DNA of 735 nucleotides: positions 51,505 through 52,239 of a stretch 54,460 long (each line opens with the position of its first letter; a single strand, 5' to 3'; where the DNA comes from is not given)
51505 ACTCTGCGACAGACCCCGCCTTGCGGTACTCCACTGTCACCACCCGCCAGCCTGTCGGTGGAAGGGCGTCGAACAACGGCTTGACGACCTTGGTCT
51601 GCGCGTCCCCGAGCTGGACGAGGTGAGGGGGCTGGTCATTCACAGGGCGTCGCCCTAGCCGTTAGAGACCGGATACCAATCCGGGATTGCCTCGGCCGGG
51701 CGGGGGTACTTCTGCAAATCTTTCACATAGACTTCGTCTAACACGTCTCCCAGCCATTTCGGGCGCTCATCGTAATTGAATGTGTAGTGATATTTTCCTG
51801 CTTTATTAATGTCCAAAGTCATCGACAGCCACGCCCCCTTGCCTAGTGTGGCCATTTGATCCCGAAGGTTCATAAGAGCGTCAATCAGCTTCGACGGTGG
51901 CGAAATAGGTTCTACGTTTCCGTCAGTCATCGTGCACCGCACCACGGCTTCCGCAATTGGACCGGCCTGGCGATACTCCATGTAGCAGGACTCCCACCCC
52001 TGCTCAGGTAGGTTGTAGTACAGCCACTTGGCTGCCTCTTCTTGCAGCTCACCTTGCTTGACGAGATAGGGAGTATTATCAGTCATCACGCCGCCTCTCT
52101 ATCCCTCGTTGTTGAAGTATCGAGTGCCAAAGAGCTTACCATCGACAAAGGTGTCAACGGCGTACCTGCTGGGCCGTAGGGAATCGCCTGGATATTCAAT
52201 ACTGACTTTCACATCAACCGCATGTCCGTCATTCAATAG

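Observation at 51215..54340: ESX/WXG100-type polymorphic toxin-immunity cassette next to attR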

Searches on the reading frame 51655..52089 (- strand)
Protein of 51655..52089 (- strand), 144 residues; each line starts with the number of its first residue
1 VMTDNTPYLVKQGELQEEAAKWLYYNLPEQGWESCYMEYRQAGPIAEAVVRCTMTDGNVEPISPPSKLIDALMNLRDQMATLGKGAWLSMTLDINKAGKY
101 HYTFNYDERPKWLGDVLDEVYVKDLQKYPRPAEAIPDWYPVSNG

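Call 4: search_protein_families(library=pfam, proteins=[window:51655-52089:-], max_evalue=1)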
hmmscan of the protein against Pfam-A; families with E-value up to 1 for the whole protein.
window:51655-52089:- (144 aa): 3 families
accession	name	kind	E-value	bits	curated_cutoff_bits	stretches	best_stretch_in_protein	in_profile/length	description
PF04634.17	YezG-like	-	0.0004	21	21.7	1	67-108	71-112/146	Immunity protein YezG-like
PF14699.12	hGDE_N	-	0.013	16.1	22.1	1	89-112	47-70/92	N-terminal domain from the human glycogen debranching enzyme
PF03423.18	CBM_25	-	0.014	16.1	27.3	1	23-58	8-43/106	Carbohydrate binding domain (family 25)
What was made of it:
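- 51655..52089 (-): imm1: an EsaG/YezG (DUF600)-family immunity protein and the inferred cognate partner of the W-type nuclease. An alternative ATG start lies at 52086. Pfam YezG-like 21.0 bits against a cutoff of 21.7 (call 4).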

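Call 5: search_protein_families(library=phrogs, proteins=[window:51655-52089:-], max_evalue=0.1)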
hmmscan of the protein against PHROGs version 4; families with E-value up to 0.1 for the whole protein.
window:51655-52089:- (144 aa): 0 families

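Call 6: search_protein_families(library=ncbifam, proteins=[window:51655-52089:-], max_evalue=0.1)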
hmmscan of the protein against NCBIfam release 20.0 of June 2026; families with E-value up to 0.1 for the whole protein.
window:51655-52089:- (144 aa): 2 families
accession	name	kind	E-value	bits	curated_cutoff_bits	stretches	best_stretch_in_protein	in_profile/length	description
NF000018.2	trim_DfrA10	exception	0.0058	16.6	400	1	95-134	139-178/187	trimethoprim-resistant dihydrofolate reductase DfrA10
TIGR01741.1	staph_tand_hypo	subfamily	0.0067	16.6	82.05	1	67-108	77-118/157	TIGR01741 family protein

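Call 17: search_solved_structures(query=window:51655-52089:-, max_evalue=10, show_alignments=1)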
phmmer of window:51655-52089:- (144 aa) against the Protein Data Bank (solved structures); distinct sequences matched with E-value up to 10: 4.
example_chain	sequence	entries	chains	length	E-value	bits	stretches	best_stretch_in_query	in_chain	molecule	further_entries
2x2z_A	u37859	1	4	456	0.47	13.5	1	37-113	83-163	APICAL MEMBRANE ANTIGEN 1, PUTATIVE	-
2y8r_A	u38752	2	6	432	0.78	12.8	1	37-113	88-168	APICAL MEMBRANE ANTIGEN, PUTATIVE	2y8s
2y8t_A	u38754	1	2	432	0.79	12.8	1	37-113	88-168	APICAL MEMBRANE ANTIGEN, PUTATIVE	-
4yiv_A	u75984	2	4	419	0.87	12.7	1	37-113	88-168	Apical membrane antigen AMA1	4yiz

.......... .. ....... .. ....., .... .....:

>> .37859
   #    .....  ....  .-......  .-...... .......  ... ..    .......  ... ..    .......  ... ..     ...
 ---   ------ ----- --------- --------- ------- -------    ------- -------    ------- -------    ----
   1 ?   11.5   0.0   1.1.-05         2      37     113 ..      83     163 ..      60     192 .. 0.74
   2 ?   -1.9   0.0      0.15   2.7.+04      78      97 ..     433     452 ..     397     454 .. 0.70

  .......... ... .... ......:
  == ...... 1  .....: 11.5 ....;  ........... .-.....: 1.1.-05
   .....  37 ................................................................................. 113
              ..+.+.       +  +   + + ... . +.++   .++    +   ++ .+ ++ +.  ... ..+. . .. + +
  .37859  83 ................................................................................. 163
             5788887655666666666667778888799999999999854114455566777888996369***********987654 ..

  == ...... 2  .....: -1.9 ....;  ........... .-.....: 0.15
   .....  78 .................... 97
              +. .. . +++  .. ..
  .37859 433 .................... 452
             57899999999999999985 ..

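Call 41: find_homologous_proteins(query=window:51655-52089:-, max_evalue=0.001)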
Query window:51655-52089:- (144 aa): 6 proteins with E <= 0.001 among 9 candidates.
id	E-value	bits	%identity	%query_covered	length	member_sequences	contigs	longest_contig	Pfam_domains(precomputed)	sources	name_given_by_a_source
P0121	2.1e-93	328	99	99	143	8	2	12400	-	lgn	-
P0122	6.1e-65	236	68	97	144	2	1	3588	PF04634.18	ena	-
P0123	1.4e-61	225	68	99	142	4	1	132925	-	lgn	-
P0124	5.9e-61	223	62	99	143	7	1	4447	-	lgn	-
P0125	8.6e-54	199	62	96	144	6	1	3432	-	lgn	-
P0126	2.3e-45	172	53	99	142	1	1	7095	PF04634.18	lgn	-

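Call 51: search_protein_representatives(alignment_id=A1)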
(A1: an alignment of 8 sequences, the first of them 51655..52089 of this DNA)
Query: 8 sequences, 142 profile positions. Proteins with E-value up to 0.001 (for the whole library): 1063; up to 1e-10: 512; up to 1e-30: 13. The best 150 are listed.
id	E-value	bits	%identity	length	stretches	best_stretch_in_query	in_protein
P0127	2.8e-148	503.9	-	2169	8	9-140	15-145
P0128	3.8e-59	214.9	-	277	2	16-140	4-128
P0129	8.7e-54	197.5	-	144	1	1-138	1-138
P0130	2.0e-37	144.5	-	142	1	1-110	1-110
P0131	3.9e-37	143.5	-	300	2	22-138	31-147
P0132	1.1e-36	142.0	-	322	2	28-138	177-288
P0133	3.7e-35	137.1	-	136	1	10-142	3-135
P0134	6.9e-34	133.0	-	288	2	18-140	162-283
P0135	8.0e-33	129.6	-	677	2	21-138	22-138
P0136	1.3e-32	128.9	-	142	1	12-140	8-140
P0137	1.3e-31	125.6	-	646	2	12-139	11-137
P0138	1.7e-31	125.2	-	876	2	19-140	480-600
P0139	2.4e-31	124.7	-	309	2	13-138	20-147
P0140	1.3e-30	122.4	-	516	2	21-138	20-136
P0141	1.9e-30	121.8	-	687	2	13-138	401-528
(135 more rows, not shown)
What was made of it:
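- On EsaG / YezG (DUF600, PF04634) immunity proteins: Many family representatives hold 2-8 tandem copies (call 51).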

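Call 53: search_protein_families(library=pfam, alignment_id=A2, max_evalue=0.001)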
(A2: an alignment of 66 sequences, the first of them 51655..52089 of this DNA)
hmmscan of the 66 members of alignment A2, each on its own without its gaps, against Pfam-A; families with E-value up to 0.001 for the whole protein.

A. member 1, window:51655-52089:- (144 aa): 1 family
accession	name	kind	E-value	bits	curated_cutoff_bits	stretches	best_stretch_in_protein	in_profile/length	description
PF04634.17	YezG-like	-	0.0004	21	21.7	0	67-108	71-112/146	Immunity protein YezG-like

B. families by the number of members that match (of 66 scanned): 1 family
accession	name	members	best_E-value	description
PF04634.17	YezG-like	27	2.5e-08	Immunity protein YezG-like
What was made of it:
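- On EsaG / YezG (DUF600, PF04634) immunity proteins: 27 of 66 family members match at E < 1e-3 (call 53).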

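Call 54: search_solved_structures(query=A2, max_evalue=1, show_alignments=2)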
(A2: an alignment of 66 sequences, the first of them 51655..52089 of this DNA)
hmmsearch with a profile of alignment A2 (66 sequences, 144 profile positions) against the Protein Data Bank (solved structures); distinct sequences matched with E-value up to 1: 3.
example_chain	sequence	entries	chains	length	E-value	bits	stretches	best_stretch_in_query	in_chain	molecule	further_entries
3i0t_A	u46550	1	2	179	2e-05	27.9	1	9-106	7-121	BH3703 protein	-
2ia1_A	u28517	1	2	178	2.2e-05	27.7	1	59-106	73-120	BH3703 protein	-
8guo_A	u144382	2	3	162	8.8e-05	25.8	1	62-102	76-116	Type VII secretion system protein EsaG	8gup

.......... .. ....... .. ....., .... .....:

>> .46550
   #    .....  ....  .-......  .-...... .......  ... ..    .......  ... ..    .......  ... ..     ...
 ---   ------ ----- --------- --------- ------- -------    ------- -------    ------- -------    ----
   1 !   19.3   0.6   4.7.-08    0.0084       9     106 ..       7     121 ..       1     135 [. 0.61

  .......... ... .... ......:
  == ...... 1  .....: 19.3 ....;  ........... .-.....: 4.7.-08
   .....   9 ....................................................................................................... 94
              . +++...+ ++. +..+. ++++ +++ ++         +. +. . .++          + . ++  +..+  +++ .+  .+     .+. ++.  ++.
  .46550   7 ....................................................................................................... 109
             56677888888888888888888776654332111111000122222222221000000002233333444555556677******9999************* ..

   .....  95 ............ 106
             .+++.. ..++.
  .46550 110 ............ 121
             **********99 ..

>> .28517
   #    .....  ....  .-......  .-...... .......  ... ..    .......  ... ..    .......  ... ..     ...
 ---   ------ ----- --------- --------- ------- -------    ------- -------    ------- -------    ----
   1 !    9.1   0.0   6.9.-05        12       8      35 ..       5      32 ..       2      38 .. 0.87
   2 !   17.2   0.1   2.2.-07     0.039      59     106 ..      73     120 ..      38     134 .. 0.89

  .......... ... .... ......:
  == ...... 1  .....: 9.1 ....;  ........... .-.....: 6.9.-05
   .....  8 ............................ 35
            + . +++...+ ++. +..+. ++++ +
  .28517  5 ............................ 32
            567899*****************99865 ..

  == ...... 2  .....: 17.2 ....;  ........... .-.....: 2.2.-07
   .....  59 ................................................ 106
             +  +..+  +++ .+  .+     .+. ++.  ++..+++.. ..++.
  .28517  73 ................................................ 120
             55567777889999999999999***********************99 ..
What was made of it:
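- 51655..52089 (-): Family profile against PDB gives BH3703 E = 2e-5 and EsaG E = 8.8e-5 (call 54).
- On EsaG / YezG (DUF600, PF04634) immunity proteins: The family profile hits BH3703 at 2e-5 and EsaG at 8.8e-5 (call 54).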

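Call 58: predict_structure(alignment_id=A2)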
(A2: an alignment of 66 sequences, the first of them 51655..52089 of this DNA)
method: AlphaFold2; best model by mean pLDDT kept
length: 144 residues; sequences in the alignment: 66
mean_pLDDT: 93.6   pTM: 0.86
mean pLDDT of the five models: 93.6, 93.4, 93.3, 93.2, 92.9
residues with pLDDT >= 90: 130; 70-90: 7; 50-70: 4; < 50: 3
segments of 3 or more residues with pLDDT < 50: none
pLDDT, mean of each block of 10 residues (from residue 1): 75 97 96 98 97 98 97 97 92 98 97 96 95 92 61
secondary structure, 60 per line:
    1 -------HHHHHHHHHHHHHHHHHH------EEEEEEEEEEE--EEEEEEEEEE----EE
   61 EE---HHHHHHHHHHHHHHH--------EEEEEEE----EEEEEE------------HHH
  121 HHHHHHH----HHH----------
elements in order: H8-25 E32-42 E45-54 E59-62 H66-80 E89-95 E100-105 H118-127
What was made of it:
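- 51655..52089 (-): AlphaFold pLDDT 93.6 (call 58).
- On EsaG / YezG (DUF600, PF04634) immunity proteins: The imm1 model has pLDDT 93.6 (call 58).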

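Call 64: fold_search(model_id=the predicted structure, library=pdb)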
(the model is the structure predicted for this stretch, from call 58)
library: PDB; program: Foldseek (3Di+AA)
matches with E <= 10: 1010; with E <= 0.001: 6
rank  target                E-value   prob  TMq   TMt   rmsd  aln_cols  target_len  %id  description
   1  8guo_A                1.4e-06  1.00  0.61  0.55  10.2       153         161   16  Crystal structure of the nuclease domain of EsaD in complex with EsaG from Staphylococcus aureus (released 2022-11-09)
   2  2ia1_B                1.9e-06  1.00  0.53  0.46   8.9       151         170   18  Crystal structure of protein BH3703 from Bacillus halodurans, Pfam DUF600 (released 2006-10-03)
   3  8gup_A                4.0e-06  1.00  0.63  0.58  10.1       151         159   16  Crystal structure of EsaG from Staphylococcus aureus (released 2022-11-09)
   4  2ia1_A                4.0e-06  1.00  0.59  0.51   8.8       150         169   17  Crystal structure of protein BH3703 from Bacillus halodurans, Pfam DUF600 (released 2006-10-03)
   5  3i0t_B                5.1e-06  1.00  0.59  0.50   3.4       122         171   18  Sulfur-SAD at long wavelength: Structure of BH3703 from Bacillus halodurans (released 2009-07-14)
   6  3i0t_A                6.2e-06  1.00  0.53  0.46   9.1       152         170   18  Sulfur-SAD at long wavelength: Structure of BH3703 from Bacillus halodurans (released 2009-07-14)
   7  1i7f                  5.5e-03  0.80  0.26  0.18  12.8       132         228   14  CRYSTAL STRUCTURE OF THE HSP33 DOMAIN WITH CONSTITUTIVE CHAPERONE ACTIVITY (released 2001-05-09)
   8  1hw7                  1.6e-02  0.60  0.25  0.17  13.8       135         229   11  HSP33, HEAT SHOCK PROTEIN WITH REDOX-REGULATED CHAPERONE ACTIVITY (released 2001-05-16)
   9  1kut_B                2.6e-02  0.47  0.30  0.22  10.9       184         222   10  Structural Genomics, Protein TM1243, (SAICAR synthetase) (released 2002-08-14)
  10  4mxt                  7.1e-02  0.06  0.14  0.12  18.7       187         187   11  Crystal structure of an Outer-membrane lipoprotein carrier protein (BACUNI_04723) from Bacteroides uniformis ATCC 8492 a (released 2013-10-16)
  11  3u55                  8.5e-02  0.60  0.32  0.22   9.4       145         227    6  Crystal structure (Type-2) of SAICAR synthetase from Pyrococcus horikoshii OT3 (released 2012-10-17)
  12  4o7z                  9.1e-02  0.57  0.31  0.22   9.4       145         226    6  SAICAR synthetase (Type-2) in complex with GMP (released 2014-12-31)
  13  4o7n                  1.1e-01  0.69  0.31  0.21   6.0       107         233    6  SAICAR synthetase (Type-2) in complex with ADP (released 2014-12-31)
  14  3jvg_A                1.1e-01  0.35  0.26  0.15   8.6       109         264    8  Crystal Structure of chicken CD1-1 (released 2010-02-09)
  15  4ffe_X                1.2e-01  0.18  0.22  0.21  11.3       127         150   10  The structure of cowpox virus CPXV018 (OMCP) (released 2012-06-20)
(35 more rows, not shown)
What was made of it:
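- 51655..52089 (-): Top Foldseek match is EsaG 8guo_A, E = 1.4e-6, TM 0.61 (call 64).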

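Call 76: search_protein_families(library=padloc, proteins=[window:51655-52089:-], max_evalue=0.01)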
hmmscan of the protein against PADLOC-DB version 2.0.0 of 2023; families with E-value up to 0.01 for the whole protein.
window:51655-52089:- (144 aa): 0 families

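Call 86: search_dna_similar(query=window:51655-52089:-, collection=phages, mode=protein, max_evalue=0.001, max_rows=40)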
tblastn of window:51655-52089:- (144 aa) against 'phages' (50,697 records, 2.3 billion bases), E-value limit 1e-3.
Records with a match: 2; places in all: 2; records where one place covers at least 80% of the query: 2.
Best place of each record, by identity: <60% 2.
By first word of the organism name: Mycobacterium 2.
By host as written in the record: Mycobacterium abscessus GD05 1; Mycobacterium abscessus GD03 1.
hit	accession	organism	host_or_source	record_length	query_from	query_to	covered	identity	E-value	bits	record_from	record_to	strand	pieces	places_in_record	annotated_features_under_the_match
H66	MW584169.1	Mycobacterium phage prophiGD05-1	Mycobacterium abscessus GD05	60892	3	141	97%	50.7%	8e-40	146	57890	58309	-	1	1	92: hypothetical protein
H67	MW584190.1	Mycobacterium phage prophiGD03-1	Mycobacterium abscessus GD03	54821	2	140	97%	44.6%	3e-33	128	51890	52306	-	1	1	83: polymorphic toxin immunity protein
